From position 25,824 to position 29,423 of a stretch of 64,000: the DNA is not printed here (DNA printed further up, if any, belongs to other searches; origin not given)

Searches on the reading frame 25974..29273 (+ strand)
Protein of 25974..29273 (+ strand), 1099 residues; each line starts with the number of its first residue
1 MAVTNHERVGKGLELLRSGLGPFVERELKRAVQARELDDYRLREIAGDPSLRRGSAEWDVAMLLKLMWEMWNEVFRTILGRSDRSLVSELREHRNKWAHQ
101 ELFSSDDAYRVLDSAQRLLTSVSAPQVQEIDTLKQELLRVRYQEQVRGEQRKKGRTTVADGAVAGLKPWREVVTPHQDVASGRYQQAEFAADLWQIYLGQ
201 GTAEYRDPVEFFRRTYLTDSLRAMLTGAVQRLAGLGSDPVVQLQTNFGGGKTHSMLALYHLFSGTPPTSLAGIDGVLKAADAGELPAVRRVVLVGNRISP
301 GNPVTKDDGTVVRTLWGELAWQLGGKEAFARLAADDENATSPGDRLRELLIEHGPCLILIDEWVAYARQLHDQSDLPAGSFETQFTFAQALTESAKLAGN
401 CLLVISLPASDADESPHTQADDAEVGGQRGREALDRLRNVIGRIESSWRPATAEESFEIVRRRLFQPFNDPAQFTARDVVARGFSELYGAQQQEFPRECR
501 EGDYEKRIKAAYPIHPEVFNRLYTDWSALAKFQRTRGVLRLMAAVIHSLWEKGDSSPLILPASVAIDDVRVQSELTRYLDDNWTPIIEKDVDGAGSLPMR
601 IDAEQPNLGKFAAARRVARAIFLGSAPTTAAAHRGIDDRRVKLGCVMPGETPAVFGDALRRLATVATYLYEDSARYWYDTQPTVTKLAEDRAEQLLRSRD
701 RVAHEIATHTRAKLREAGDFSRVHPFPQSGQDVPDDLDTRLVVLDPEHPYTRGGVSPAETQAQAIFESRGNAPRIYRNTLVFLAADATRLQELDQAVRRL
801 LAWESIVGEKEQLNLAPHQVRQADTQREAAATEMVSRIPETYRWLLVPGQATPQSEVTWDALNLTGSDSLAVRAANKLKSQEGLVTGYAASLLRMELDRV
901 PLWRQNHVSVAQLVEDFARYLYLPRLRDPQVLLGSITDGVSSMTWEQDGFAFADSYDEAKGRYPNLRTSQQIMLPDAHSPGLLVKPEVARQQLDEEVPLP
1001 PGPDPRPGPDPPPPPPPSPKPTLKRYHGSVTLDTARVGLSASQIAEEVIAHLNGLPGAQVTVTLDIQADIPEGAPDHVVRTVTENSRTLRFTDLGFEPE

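Call 56: search_protein_families(library=padloc, proteins=[window:25974-29273:+], max_evalue=0.001)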
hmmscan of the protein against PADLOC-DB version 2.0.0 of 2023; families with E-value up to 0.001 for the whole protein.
window:25974-29273:+ (1099 aa): 2 families
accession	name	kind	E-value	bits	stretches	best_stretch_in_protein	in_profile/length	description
PDLC00662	HmaC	-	0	1122.1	1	166-1097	3-940/941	AAA+ ATPase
PDLC02192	DUF499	-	3.8e-42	142.2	1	207-869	34-649/1022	-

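Call 57: search_protein_families(library=pfam, proteins=[window:25974-29273:+], max_evalue=0.001)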
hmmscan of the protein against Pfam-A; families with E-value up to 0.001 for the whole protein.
window:25974-29273:+ (1099 aa): 2 families
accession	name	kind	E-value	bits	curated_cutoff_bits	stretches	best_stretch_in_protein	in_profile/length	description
PF18731.6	HEPN_Swt1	-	9.3e-33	113.4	27.5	1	11-123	1-115/115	Swt1-like HEPN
PF04465.17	DUF499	-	9.1e-28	97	23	1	299-809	38-554/1024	Protein of unknown function (DUF499)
